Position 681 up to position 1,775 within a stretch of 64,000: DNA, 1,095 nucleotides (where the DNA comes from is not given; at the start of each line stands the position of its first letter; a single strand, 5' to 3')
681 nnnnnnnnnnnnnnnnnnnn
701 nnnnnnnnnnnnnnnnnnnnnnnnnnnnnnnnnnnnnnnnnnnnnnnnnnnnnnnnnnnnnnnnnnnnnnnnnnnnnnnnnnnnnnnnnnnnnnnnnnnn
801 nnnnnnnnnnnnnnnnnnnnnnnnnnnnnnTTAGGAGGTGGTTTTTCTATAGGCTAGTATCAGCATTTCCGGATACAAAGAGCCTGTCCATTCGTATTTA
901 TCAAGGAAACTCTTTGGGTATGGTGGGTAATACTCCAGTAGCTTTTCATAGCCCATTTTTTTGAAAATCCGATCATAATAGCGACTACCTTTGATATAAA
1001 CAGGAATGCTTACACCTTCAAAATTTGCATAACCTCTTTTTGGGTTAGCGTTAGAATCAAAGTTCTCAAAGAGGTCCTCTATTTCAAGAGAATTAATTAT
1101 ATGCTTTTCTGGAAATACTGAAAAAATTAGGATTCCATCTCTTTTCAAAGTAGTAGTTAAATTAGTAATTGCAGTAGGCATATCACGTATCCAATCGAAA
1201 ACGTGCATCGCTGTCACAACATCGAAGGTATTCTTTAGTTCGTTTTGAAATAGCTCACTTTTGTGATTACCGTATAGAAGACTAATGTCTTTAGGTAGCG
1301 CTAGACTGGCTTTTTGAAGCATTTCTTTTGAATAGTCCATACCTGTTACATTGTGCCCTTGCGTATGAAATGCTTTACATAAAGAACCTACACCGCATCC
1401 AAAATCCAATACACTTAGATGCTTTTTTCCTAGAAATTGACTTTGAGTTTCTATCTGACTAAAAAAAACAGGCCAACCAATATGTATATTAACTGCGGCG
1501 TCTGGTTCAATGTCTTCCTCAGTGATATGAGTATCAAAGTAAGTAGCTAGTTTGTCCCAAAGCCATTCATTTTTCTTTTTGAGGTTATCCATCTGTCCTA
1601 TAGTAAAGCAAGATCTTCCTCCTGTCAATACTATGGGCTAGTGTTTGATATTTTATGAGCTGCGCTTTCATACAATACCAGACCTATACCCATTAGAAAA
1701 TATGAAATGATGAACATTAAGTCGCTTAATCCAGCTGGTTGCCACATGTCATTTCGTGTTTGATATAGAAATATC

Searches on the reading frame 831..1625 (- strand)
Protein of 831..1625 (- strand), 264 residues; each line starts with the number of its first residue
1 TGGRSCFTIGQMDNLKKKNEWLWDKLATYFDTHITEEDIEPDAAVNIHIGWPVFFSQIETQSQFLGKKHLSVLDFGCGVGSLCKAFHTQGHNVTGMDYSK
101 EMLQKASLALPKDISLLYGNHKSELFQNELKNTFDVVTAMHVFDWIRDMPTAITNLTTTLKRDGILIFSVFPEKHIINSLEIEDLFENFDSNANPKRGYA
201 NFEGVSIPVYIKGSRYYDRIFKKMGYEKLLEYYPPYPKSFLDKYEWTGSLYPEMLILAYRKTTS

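Call 56: search_protein_families(library=pfam, proteins=[window:831-1625:-], max_evalue=0.00001)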
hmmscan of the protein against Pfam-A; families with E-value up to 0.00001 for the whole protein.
window:831-1625:- (264 aa): 6 families
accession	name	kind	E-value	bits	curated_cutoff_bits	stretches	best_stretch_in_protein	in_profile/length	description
PF13489.12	Methyltransf_23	-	1.7e-19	70.6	27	1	66-188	20-131/164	Methyltransferase domain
PF08241.18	Methyltransf_11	-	7e-17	62.3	21.2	1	73-168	1-95/95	Methyltransferase domain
PF08242.18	Methyltransf_12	-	1.6e-14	54.8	30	1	73-166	1-98/98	Methyltransferase domain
PF13649.12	Methyltransf_25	-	2.5e-13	51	27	1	72-164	1-97/97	Methyltransferase domain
PF13847.12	Methyltransf_31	-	2.6e-12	47.1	27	1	67-172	2-113/145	Methyltransferase domain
PF05401.17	NodS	-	4.9e-06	27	24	1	68-169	43-145/201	Nodulation protein S (NodS)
